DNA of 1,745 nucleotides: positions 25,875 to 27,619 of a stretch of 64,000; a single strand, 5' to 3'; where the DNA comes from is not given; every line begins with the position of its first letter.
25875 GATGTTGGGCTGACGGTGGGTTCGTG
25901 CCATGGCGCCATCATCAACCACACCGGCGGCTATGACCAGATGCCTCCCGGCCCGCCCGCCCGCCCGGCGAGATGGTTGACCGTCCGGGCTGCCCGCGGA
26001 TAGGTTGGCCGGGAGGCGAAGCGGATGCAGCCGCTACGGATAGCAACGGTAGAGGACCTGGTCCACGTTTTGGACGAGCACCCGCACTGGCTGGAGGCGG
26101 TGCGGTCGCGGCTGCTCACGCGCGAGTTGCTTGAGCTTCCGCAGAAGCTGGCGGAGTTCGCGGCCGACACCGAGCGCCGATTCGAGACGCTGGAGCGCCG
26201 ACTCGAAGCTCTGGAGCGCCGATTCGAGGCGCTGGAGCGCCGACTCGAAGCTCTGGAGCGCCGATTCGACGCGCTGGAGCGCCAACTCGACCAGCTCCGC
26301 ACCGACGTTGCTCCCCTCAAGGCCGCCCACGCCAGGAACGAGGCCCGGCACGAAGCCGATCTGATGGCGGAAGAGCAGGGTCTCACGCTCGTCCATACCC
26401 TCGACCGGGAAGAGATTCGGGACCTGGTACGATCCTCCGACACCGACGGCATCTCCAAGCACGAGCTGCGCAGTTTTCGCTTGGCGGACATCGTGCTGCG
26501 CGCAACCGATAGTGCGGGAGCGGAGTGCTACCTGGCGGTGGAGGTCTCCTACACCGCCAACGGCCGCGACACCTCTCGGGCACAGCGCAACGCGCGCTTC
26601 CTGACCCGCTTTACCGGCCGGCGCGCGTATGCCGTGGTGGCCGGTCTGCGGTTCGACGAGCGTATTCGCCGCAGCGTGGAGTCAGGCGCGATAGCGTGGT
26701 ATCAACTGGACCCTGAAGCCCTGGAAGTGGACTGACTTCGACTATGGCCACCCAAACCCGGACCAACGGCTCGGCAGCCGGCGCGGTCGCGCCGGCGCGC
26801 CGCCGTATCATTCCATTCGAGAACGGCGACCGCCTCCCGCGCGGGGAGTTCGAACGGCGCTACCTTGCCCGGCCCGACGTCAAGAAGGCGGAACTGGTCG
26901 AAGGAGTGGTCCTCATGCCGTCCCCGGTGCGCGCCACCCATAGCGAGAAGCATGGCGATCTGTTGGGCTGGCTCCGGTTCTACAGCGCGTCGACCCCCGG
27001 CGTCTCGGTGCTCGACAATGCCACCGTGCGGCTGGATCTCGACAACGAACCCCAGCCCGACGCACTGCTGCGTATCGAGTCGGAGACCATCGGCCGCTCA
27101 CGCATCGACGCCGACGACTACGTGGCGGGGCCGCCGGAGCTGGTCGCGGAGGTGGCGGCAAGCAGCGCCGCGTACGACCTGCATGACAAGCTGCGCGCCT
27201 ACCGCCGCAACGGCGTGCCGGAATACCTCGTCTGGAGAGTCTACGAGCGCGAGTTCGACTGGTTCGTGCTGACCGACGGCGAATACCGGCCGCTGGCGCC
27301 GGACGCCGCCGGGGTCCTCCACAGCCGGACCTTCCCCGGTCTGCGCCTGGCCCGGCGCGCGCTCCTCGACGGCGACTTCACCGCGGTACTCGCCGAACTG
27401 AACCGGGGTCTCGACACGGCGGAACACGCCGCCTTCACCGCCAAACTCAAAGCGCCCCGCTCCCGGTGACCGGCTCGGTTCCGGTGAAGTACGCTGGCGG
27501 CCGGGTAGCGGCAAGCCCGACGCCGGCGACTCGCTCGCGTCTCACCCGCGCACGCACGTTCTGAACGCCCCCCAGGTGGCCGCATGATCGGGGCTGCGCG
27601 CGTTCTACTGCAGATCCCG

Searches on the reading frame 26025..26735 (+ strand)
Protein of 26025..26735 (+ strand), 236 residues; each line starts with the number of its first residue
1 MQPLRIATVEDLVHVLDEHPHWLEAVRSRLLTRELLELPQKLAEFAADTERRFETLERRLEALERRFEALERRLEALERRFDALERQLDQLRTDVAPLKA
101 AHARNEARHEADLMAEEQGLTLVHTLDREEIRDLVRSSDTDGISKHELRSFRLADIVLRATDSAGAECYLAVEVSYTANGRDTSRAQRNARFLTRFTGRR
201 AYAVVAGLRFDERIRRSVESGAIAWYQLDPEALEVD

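Call 67: search_protein_families(library=pfam, proteins=[window:26025-26735:+], max_evalue=0.01)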
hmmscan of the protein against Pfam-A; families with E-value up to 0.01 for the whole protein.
window:26025-26735:+ (236 aa): 17 families
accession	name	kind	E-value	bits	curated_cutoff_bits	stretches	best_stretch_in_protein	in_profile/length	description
PF13851.11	GAS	-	0.00023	21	32.3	1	31-107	20-96/200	Growth-arrest specific micro-tubule binding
PF23991.1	DUF7310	-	0.0004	21.2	40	1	52-92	24-64/83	Coiled-coil region of unknown function (DUF7310)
PF11559.13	ADIP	-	0.00052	20.5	34.3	1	33-104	41-112/151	Afadin- and alpha -actinin-Binding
PF00261.25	Tropomyosin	-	0.0007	19.5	38.6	1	48-94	192-238/242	Tropomyosin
PF10152.14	CCDC53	-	0.00081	20.3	24.6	1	42-111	12-72/147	Subunit CCDC53 of WASH complex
PF01920.25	Prefoldin_2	-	0.00086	19.7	27.6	0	68-102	65-99/106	Prefoldin subunit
PF16526.10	CLZ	-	0.0015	19.3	26.7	0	34-78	13-58/71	C-terminal leucine zipper domain of cyclic nucleotide-gated channels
PF21808.2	Dynamin-like_hel_bact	-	0.0022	17.7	28.3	1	35-105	35-105/373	Bacterial dynamin-like protein, helical domain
PF11932.13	DUF3450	-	0.0023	17.7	32.6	1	40-92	40-92/241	Protein of unknown function (DUF3450)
PF02090.21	SPAM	-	0.0025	18.2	35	1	41-132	2-92/142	Salmonella surface presentation of antigen gene type M protein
PF07200.18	Mod_r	-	0.0036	17.7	30.1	1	34-111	10-86/146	Modifier of rudimentary (Mod(r)) protein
PF02183.23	HALZ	-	0.0054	17.3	28.1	1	63-100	3-40/43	Homeobox associated leucine zipper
PF02601.20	Exonuc_VII_L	-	0.0054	16.7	35.9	1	38-113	156-232/315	Exonuclease VII, large subunit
PF21773.2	ODAD1_CC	-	0.0055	16.3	27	1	31-98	203-270/287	ODAD1 central coiled coil region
PF16326.10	ABC_tran_CTD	-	0.0067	17.1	32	0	65-110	8-55/69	ABC transporter C-terminal domain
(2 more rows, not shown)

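Call 85: search_solved_structures(query=window:26025-26732:+, max_evalue=1)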
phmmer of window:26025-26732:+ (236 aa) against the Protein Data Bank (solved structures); distinct sequences matched with E-value up to 1: 60.
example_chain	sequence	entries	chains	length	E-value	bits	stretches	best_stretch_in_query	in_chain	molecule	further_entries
6egn_A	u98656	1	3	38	5.3e-05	26.1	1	53-86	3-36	Hg(II)(GRAND CoilSerL16CL19(DLE))3-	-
6egl_A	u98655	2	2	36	7.3e-05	25.7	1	53-86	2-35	Apo-(GRAND CoilSerL12(DLE)L16C)3 | Apo-(GRAND CoilSerL16CL19(DLE))3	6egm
5kb0_A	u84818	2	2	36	9.2e-05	25.3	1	53-86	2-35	Pb(II)Zn(II)(GRAND Coil Ser-L16CL30H)3+ | Hg(II)Zn(II)(GRAND Coil Ser-L16CL30H)3+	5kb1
6mcd_A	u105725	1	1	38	0.00026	23.9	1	53-86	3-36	Pb(II)(GRAND Coil Ser L12CL16A)-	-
7n2y_A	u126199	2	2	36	0.00029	23.7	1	53-86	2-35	Apo-(GRAND CoilSerL16CL23C)3 | Pb(II)2-(GRAND CoilSerL16CL23C)3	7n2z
5kb2_A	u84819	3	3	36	0.00035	23.4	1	53-86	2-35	Zn(II)(H2O)(GRAND Coil Ser-L12AL16C)3- | Hg(II)(GRAND CoilSerL12AL16C)3- | Pb(II)(GRAND CoilSerL12AL16C)3-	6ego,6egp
6v5j_A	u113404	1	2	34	0.0012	21.7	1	53-82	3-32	Coiled-coil Trimer with Glu:Leu:Ala Triad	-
1cos_A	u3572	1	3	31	0.0027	20.6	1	53-79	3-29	COILED SERINE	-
3h5g_A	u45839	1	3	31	0.0037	20.1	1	53-79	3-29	COIL SER L16D-Pen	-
6ovv_A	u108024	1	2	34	0.0044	19.9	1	53-82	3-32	Coiled-coil Trimer with Glu:4-pyridinylalanine:Lys Triad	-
6q22_A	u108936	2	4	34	0.0045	19.8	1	53-82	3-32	Coiled-coil Trimer with Glu:Aminobutyric acid:Lys Triad | peptide with Glu:Ala:Lys triad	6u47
3h5f_A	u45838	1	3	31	0.0048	19.7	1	53-79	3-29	COIL SER L16L-Pen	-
5k92_A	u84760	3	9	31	0.0051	19.7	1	53-79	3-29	Apo-(CSL16C)3 | Zn(II)Cl(CoilSer L16(DCY))3 2- | Apo-(CoilSer L16(DCY))3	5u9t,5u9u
6ovs_A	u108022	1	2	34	0.0061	19.4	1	53-82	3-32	Coiled-coil Trimer with Glu:Tyr:Lys Triad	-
6q25_A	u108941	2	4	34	0.0063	19.4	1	53-82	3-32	Coiled-coil Trimer with Glu:Leu:Lys Triad | Coiled-coil Trimer with Glu:Norleucine:Lys Triad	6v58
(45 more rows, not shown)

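Call 86: search_protein_families(library=ncbifam, proteins=[window:26025-26732:+], max_evalue=0.001)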
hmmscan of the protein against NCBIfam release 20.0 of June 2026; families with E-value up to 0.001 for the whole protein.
window:26025-26732:+ (236 aa): 4 families
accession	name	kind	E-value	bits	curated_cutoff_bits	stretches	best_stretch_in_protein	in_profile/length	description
NF052682.1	morpho_FcmC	equivalog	8.4e-06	26.2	90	1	28-106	45-123/159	filament morphology membrane protein FcmC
NF045487.1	ASRP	equivalog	4.7e-05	22.2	300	1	31-106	336-404/593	archaea-specific SMC-related protein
TIGR02168.1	SMC_prok_B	equivalog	0.00014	19.7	567.35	1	40-110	333-403/1181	chromosome segregation protein SMC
NF003034.1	PRK03918.1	equivalog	0.00078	17.5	700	1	35-105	642-713/878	DNA double-strand break repair ATPase Rad50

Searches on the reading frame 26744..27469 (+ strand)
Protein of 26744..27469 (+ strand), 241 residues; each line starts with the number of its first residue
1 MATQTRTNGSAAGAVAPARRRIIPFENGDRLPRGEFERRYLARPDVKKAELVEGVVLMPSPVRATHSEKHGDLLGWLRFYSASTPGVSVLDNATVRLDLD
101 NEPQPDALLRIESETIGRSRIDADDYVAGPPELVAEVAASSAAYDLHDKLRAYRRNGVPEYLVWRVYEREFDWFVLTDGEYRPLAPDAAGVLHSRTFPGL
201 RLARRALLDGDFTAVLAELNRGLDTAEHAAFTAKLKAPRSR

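Call 67: search_protein_families(library=pfam, proteins=[window:26744-27469:+], max_evalue=0.01)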
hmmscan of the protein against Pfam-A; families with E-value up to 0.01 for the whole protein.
window:26744-27469:+ (241 aa): 1 family
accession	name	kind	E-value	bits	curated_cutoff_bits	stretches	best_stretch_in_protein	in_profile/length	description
PF05685.18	Uma2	-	2.3e-30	105.8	27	1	35-203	3-170/172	Putative restriction endonuclease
